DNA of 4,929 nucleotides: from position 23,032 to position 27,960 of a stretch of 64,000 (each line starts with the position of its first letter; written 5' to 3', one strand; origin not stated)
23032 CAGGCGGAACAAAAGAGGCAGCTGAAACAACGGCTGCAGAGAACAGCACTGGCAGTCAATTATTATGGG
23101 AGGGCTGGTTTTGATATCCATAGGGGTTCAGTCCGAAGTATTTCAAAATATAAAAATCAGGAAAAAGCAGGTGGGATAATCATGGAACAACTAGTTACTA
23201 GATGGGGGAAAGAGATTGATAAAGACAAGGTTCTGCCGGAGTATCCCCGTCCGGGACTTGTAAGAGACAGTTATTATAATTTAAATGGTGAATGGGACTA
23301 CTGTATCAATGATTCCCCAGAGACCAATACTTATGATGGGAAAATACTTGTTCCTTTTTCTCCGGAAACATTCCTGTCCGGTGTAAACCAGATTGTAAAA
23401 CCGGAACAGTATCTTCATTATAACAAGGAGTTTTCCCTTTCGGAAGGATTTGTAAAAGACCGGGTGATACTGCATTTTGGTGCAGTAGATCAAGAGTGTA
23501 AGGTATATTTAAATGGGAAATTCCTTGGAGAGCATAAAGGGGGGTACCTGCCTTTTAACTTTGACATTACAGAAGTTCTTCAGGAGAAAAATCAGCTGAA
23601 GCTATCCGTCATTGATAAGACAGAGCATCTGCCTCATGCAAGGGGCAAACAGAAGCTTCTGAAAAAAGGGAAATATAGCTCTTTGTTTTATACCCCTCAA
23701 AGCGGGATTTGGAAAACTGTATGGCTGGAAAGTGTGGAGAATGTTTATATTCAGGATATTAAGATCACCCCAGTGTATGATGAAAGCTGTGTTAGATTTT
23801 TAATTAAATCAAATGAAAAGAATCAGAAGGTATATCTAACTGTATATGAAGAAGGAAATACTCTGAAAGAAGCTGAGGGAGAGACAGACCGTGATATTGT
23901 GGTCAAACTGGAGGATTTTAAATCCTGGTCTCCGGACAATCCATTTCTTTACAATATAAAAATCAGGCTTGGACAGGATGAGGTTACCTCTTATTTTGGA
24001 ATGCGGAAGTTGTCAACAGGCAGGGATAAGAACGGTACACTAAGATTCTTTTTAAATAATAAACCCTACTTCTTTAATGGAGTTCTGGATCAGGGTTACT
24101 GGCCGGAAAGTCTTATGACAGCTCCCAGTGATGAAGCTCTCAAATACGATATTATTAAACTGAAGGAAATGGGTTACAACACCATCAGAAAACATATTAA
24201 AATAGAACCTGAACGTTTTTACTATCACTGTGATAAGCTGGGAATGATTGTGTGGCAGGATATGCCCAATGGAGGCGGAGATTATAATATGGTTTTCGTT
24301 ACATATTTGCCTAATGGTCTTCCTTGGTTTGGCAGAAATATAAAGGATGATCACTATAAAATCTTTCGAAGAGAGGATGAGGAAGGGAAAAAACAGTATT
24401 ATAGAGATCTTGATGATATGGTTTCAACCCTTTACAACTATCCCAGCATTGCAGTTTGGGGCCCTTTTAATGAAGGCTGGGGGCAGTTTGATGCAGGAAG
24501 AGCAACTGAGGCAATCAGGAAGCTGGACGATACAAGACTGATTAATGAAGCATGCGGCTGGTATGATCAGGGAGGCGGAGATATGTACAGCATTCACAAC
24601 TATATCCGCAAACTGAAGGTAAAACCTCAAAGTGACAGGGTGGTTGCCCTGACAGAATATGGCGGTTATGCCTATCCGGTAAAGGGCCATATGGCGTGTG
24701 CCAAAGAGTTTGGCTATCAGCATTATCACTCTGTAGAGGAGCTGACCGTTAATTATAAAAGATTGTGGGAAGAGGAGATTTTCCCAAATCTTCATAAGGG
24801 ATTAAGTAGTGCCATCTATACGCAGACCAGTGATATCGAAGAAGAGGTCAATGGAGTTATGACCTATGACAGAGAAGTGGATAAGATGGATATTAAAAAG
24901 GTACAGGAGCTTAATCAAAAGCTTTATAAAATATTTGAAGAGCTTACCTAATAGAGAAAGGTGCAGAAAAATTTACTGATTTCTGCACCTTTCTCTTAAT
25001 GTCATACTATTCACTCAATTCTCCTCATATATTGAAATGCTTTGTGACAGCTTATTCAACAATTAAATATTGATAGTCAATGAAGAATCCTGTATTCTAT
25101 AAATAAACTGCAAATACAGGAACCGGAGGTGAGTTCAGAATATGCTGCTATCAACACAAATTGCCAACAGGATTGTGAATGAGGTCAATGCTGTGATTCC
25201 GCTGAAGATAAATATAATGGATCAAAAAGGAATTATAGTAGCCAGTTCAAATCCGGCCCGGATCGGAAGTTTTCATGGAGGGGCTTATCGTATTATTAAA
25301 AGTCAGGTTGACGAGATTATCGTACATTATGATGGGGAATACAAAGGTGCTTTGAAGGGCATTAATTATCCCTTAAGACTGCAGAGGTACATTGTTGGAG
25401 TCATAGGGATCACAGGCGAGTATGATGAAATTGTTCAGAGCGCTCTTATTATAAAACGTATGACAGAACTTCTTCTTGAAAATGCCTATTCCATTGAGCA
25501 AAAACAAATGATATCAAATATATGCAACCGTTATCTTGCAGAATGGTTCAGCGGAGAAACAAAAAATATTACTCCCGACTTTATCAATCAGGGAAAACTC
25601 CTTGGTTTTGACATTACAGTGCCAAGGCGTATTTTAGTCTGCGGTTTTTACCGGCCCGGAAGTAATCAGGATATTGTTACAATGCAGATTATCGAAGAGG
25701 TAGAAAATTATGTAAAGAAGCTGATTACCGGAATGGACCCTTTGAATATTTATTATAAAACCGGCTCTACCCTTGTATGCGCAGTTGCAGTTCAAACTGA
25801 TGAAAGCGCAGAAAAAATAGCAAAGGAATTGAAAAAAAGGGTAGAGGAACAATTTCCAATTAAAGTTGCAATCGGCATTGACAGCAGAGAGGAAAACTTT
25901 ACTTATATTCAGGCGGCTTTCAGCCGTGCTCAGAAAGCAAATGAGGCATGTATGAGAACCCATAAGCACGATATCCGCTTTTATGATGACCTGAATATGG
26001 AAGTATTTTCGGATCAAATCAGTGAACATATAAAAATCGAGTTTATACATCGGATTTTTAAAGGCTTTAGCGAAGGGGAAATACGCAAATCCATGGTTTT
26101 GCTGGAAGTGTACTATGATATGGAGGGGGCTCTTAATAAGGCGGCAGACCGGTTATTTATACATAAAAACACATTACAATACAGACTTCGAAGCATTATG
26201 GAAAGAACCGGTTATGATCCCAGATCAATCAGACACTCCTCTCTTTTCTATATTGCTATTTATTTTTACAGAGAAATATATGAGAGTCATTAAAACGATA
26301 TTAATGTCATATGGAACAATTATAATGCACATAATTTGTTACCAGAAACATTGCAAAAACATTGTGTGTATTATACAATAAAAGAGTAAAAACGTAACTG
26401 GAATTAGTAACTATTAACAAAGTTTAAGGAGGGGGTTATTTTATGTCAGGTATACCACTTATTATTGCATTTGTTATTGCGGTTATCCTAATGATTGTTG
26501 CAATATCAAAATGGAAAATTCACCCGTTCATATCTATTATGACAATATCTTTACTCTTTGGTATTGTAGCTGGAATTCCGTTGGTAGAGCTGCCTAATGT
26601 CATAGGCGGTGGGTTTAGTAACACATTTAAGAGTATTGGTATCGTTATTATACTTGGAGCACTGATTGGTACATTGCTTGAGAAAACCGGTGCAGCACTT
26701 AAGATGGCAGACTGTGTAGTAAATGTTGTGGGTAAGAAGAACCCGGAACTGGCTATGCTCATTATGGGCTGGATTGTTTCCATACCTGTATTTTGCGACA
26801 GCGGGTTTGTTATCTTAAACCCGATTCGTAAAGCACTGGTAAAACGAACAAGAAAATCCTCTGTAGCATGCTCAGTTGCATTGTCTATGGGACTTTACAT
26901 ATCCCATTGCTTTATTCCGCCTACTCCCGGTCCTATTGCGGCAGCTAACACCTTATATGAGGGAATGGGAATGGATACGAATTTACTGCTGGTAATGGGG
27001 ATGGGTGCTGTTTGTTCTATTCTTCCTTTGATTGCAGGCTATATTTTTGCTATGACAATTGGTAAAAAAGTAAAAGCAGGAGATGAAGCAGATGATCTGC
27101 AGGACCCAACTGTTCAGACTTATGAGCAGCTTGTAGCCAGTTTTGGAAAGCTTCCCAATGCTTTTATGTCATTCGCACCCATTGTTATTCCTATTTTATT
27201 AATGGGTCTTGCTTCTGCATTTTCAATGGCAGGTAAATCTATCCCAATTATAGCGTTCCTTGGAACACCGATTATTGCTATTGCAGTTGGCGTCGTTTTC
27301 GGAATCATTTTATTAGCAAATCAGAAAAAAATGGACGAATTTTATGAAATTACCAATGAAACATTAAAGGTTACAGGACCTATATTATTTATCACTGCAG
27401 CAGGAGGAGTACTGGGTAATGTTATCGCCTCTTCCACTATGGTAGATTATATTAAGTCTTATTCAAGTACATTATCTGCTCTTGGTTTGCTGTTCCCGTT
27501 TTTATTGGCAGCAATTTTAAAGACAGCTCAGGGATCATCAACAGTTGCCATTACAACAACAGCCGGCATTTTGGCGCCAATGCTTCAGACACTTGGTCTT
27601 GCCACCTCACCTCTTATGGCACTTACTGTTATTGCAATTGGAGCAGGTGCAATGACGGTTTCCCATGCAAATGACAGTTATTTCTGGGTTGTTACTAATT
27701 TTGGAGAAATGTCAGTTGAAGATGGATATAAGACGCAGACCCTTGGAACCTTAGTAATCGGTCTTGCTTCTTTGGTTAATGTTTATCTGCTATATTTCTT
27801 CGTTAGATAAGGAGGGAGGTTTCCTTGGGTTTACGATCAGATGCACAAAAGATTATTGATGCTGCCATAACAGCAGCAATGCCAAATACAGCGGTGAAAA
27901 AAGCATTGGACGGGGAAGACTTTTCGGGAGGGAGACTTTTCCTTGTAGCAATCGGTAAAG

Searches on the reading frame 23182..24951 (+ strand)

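Call 6: search_protein_families(library=pfam, proteins=[window:23182-24951:+])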
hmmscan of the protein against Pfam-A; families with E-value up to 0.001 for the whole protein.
window:23182-24951:+ (589 aa): 4 families
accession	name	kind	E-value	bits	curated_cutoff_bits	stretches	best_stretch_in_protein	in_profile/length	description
PF02837.24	Glyco_hydro_2_N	-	1.5e-13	51.5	28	1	79-182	68-165/169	Glycosyl hydrolases family 2, sugar binding domain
PF00703.27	Glyco_hydro_2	-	4.4e-10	40.7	23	1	188-275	1-109/109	Glycosyl hydrolases family 2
PF22666.2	Glyco_hydro_2_N2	-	4.5e-10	40.3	27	1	76-145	48-119/167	Glycosyl hydrolase 2 galactose-binding domain-like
PF02836.23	Glyco_hydro_2_C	-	3.4e-09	36.7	21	1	288-455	7-159/302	Glycosyl hydrolases family 2, TIM barrel domain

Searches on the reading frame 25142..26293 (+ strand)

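Call 6: search_protein_families(library=pfam, proteins=[window:25142-26293:+])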
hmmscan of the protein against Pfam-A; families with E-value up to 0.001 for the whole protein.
window:25142-26293:+ (383 aa): 3 families
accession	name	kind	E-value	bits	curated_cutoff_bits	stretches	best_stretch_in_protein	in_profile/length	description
PF05651.19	Diacid_rec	-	5.9e-39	133.2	23.6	1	3-135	1-134/134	Putative sugar diacid recognition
PF13556.12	HTH_30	-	1.6e-14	53.9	27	1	321-373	5-57/59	PucR C-terminal helix-turn-helix domain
PF17853.6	GGDEF_2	-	3.3e-09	37.4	24.5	1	144-266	5-113/116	GGDEF-like domain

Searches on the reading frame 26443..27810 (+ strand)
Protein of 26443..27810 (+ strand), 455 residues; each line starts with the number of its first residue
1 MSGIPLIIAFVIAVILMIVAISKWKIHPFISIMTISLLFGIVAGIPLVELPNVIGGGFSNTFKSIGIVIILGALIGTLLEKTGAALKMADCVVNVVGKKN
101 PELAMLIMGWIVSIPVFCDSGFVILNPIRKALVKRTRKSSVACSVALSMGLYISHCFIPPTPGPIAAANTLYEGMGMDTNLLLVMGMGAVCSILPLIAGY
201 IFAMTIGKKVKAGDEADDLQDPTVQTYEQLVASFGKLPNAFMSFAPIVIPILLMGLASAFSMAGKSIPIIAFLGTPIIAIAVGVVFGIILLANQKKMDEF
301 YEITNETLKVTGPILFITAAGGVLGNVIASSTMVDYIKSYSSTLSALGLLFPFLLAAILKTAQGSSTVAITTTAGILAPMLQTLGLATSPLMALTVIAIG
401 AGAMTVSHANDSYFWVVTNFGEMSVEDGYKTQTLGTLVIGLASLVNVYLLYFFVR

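Call 38: search_protein_families(library=pfam, proteins=[window:26443-27810:+], max_evalue=0.00001)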
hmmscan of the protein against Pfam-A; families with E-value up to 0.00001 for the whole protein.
window:26443-27810:+ (455 aa): 1 family
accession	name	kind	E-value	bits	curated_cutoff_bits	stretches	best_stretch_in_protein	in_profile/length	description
PF02447.22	GntP_permease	-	1.2e-86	291.7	22.5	1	7-450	3-437/440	GntP family permease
